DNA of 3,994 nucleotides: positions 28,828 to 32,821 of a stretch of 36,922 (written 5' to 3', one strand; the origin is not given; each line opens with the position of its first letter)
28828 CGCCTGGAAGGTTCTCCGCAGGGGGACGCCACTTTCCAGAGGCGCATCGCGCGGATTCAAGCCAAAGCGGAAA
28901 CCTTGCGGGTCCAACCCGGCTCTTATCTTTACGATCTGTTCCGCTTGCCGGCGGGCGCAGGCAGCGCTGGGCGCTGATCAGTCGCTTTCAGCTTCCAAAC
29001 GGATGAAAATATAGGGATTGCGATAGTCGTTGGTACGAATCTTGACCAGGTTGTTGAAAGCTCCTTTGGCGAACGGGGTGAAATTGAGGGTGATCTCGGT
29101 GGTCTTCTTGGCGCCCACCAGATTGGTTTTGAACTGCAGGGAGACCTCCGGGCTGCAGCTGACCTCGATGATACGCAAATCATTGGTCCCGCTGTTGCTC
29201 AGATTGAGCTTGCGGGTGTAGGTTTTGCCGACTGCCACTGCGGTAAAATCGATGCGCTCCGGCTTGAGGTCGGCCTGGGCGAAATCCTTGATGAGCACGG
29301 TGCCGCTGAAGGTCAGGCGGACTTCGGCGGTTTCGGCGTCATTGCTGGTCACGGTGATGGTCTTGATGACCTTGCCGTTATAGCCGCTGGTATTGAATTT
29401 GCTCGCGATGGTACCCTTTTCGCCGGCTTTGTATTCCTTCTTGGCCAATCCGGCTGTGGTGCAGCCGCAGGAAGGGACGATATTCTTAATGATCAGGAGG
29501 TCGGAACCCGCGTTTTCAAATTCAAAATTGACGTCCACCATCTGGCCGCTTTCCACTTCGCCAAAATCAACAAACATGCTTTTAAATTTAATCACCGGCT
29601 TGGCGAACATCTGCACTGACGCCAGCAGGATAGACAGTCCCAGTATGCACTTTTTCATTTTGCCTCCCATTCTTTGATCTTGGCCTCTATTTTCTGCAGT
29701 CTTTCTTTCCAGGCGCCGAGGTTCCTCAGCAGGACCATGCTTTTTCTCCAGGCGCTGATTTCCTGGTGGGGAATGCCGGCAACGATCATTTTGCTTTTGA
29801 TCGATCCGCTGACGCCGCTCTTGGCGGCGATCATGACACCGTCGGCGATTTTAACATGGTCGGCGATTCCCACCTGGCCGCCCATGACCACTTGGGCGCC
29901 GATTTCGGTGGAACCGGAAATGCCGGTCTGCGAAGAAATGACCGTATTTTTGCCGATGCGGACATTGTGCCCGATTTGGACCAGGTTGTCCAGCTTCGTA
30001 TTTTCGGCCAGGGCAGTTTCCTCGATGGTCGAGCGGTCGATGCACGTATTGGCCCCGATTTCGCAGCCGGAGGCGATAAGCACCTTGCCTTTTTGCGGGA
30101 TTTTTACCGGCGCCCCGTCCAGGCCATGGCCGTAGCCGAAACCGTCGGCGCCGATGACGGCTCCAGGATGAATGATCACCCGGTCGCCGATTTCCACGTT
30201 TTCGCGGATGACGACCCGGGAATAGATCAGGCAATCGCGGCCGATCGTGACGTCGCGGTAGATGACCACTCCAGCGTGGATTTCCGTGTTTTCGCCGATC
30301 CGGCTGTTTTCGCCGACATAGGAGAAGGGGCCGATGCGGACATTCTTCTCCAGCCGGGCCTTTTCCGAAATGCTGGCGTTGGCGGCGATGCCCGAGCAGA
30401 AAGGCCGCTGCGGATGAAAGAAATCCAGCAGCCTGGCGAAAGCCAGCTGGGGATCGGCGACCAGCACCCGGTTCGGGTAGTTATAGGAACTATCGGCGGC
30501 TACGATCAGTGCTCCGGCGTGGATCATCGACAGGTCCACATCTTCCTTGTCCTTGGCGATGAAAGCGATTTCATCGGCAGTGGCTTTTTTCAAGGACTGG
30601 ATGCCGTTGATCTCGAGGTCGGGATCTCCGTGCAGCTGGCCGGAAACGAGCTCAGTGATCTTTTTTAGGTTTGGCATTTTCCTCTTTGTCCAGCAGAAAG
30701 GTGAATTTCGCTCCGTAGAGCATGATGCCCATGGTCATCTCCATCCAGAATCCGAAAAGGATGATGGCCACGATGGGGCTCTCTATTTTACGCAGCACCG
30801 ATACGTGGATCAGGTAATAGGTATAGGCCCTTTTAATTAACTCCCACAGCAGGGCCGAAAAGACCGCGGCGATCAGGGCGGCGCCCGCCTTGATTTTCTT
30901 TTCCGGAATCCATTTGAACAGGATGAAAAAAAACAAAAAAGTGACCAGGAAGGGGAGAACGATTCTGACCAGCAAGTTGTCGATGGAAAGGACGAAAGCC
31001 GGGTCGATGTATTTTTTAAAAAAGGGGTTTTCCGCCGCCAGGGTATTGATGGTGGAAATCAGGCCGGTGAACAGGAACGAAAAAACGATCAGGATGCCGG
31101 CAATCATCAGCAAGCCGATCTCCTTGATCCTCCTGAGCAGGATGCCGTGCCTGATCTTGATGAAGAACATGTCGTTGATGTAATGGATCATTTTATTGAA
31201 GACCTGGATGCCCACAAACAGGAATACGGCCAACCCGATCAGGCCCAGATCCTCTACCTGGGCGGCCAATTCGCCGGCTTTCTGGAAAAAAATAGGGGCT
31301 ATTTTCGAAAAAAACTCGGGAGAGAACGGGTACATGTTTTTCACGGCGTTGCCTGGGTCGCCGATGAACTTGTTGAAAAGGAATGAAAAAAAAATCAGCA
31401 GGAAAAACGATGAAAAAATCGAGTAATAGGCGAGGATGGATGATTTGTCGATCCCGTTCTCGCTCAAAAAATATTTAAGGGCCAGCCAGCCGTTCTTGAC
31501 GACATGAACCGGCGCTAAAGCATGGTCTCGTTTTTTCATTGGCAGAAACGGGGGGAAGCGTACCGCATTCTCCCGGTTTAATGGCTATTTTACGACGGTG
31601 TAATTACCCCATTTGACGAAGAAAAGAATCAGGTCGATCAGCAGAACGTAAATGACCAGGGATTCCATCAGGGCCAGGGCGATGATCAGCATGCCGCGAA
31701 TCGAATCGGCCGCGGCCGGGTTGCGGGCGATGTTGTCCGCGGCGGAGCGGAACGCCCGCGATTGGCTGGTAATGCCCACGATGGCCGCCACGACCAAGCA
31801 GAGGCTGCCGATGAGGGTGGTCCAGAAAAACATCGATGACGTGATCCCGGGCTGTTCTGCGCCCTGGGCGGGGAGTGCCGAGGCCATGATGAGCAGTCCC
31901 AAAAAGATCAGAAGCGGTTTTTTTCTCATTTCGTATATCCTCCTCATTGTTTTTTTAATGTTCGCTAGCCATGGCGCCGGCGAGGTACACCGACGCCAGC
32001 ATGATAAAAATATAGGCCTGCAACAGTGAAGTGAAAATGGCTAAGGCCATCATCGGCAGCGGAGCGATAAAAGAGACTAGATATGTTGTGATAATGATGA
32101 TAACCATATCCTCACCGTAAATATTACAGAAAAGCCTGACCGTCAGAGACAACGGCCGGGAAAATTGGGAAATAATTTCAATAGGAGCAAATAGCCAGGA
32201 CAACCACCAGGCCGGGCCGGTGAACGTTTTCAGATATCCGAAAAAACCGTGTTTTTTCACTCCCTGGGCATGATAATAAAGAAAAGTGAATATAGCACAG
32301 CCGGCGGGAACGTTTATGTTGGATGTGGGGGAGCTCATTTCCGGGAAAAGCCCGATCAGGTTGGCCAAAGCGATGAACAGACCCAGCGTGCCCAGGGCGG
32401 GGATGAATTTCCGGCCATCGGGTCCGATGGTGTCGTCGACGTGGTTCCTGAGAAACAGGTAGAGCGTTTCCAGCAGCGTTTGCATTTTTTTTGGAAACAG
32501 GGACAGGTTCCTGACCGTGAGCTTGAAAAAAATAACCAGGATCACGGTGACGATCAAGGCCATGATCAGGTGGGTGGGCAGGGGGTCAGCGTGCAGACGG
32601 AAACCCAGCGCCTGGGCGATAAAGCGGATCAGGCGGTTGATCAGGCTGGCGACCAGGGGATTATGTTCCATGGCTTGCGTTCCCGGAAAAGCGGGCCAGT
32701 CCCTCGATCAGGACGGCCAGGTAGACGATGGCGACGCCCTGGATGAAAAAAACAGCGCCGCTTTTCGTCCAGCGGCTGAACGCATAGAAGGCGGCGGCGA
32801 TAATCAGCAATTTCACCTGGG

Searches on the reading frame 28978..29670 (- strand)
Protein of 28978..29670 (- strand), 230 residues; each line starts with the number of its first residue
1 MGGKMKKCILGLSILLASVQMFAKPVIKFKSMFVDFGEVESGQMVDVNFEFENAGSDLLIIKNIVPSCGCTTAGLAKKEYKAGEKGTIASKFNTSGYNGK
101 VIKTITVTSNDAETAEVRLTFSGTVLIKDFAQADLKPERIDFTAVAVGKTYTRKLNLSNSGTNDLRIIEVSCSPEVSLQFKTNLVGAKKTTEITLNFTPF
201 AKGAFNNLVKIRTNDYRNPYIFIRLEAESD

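Call 4: search_protein_families(library=pfam, proteins=[window:28978-29670:-], max_evalue=0.01)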
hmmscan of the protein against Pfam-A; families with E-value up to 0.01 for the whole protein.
window:28978-29670:- (230 aa): 8 families
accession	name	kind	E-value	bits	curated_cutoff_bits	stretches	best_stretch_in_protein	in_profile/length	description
PF07610.17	DUF1573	-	3.8e-34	117.1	26.1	2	27-125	1-98/98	Protein of unknown function (DUF1573)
PF22544.2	HYDIN_VesB_CFA65-like_Ig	-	6.4e-26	90.9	25.5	2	25-123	1-99/100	HYDIN/CFA65/VesB-like, Ig-like domain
PF15780.11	ASH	-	3.3e-12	46.9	27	1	138-218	12-95/98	Abnormal spindle-like microcephaly-assoc'd, ASPM-SPD-2-Hydin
PF22073.2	Cep192_D4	-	5.8e-08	33.4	35.5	1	138-215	9-97/112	Cep192 domain 4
PF22066.2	Cep192_D8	-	9.4e-06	26.2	33.5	1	138-228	11-99/101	Cep192 domain 8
PF24771.2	Ig_CFAP74_1st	-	0.00029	21.6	29.2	1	136-212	4-85/97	CFAP74 first Ig-like domain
PF22065.2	Cep192_D7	-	0.0024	18.2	27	0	133-174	6-47/125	Cep192 domain 7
PF14874.12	PapD-like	-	0.0072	16.9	27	0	134-192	5-66/102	Flagellar-associated PapD-like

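Call 5: search_protein_families(library=ncbifam, proteins=[window:28978-29670:-], max_evalue=0.01)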
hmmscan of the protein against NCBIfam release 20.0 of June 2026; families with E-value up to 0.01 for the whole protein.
window:28978-29670:- (230 aa): 2 families
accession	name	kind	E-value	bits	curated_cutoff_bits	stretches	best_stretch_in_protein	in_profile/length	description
NF041425.1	OS_HP2_seleno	subfamily_domain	8.8e-26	90.1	100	2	34-125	6-97/98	OS_HP2 family (seleno)protein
NF012200.0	choice_anch_D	domain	2.6e-17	63.3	45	2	121-215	5-105/108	choice-of-anchor D domain-containing protein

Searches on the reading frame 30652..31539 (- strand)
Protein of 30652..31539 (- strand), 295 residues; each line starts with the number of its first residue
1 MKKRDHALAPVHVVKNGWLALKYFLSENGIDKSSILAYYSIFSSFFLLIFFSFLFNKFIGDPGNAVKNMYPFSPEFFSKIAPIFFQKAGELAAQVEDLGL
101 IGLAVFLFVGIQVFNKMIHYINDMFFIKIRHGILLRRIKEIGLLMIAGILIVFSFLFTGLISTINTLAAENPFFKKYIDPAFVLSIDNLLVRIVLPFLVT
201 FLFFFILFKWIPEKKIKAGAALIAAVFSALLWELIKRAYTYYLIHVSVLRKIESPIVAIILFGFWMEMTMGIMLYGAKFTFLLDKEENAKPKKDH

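Call 7: search_protein_families(library=pfam, proteins=[window:30652-31539:-], max_evalue=0.0001)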
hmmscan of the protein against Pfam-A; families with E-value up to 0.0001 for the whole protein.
window:30652-31539:- (295 aa): 1 family
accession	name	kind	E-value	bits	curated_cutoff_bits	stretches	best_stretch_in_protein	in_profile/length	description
PF03631.20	Virul_fac_BrkB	-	1.4e-30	107.3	33.7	1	28-285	4-257/259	Virulence factor BrkB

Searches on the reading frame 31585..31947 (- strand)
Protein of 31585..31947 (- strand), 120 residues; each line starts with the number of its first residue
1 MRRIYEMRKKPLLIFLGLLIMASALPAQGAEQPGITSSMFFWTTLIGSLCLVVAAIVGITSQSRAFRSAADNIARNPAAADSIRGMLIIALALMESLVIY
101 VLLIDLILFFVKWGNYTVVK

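Call 9: search_protein_families(library=pfam, proteins=[window:31585-31947:-], max_evalue=0.0001)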
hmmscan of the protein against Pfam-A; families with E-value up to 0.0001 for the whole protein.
window:31585-31947:- (120 aa): 1 family
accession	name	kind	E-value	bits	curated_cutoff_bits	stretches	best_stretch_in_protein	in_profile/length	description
PF00137.26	ATP-synt_C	-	1.1e-08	35.6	24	1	48-108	4-60/60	ATP synthase subunit C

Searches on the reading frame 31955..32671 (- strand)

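Call 9: search_protein_families(library=pfam, proteins=[window:31955-32671:-], max_evalue=0.0001)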
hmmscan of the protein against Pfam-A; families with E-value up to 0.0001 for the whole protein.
window:31955-32671:- (238 aa): 1 family
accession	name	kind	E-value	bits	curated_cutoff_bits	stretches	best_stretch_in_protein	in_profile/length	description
PF00119.25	ATP-synt_A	-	4.5e-53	180.8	33.9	1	36-230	2-216/217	ATP synthase A chain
